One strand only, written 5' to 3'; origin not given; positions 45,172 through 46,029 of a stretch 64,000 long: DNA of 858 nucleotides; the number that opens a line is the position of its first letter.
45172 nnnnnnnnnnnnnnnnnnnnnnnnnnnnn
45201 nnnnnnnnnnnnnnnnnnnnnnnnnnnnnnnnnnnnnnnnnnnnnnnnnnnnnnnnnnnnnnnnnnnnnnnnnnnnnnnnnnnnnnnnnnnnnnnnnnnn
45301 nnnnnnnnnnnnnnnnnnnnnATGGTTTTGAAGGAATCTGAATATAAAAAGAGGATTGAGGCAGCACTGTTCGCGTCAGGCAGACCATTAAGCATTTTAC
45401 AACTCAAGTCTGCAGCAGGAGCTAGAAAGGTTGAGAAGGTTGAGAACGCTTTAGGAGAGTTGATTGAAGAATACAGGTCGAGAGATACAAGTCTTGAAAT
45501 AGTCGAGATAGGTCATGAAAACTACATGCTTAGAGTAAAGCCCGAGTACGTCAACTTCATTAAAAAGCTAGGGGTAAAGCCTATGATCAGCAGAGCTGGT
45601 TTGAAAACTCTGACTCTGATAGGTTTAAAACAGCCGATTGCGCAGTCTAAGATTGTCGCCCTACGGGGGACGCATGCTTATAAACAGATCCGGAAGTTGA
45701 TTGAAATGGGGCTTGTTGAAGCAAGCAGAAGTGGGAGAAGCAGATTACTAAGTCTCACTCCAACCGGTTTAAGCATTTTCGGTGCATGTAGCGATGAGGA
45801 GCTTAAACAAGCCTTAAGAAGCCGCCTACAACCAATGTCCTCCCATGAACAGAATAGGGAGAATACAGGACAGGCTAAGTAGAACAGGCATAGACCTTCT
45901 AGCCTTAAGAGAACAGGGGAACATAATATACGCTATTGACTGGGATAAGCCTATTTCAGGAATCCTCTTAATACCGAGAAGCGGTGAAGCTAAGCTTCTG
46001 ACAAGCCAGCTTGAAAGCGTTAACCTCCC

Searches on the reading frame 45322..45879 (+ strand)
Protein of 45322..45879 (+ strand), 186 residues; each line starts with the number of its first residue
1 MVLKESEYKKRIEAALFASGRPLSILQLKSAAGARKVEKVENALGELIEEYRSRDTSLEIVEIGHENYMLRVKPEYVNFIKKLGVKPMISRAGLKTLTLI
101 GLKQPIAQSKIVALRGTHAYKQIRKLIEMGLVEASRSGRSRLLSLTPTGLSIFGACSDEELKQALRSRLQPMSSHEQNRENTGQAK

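Call 19: search_protein_families(library=pfam, proteins=[window:45322-45879:+], max_evalue=0.01)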
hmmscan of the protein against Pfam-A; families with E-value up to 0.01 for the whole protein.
window:45322-45879:+ (186 aa): 2 families
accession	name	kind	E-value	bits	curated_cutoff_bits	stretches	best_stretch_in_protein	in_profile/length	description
PF04079.22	SMC_ScpB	-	1.8e-34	119.1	27.4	1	11-163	2-159/160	Segregation and condensation complex subunit ScpB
PF13463.12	HTH_27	-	0.0011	19.6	22.2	1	115-149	31-68/68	Winged helix DNA-binding domain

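Call 33: search_protein_families(library=ncbifam, proteins=[window:45322-45879:+], max_evalue=0.01)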
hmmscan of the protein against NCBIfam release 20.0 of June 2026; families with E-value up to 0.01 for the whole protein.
window:45322-45879:+ (186 aa): 2 families
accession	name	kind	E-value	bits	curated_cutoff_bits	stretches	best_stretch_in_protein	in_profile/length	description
TIGR00281.1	TIGR00281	equivalog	3.7e-32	111.4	89.2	1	8-168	2-168/186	SMC-Scp complex subunit ScpB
NF001106.1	PRK00135.2-1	exception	5e-10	38.8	300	1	6-134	200-331/377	SMC-Scp complex subunit ScpB, long form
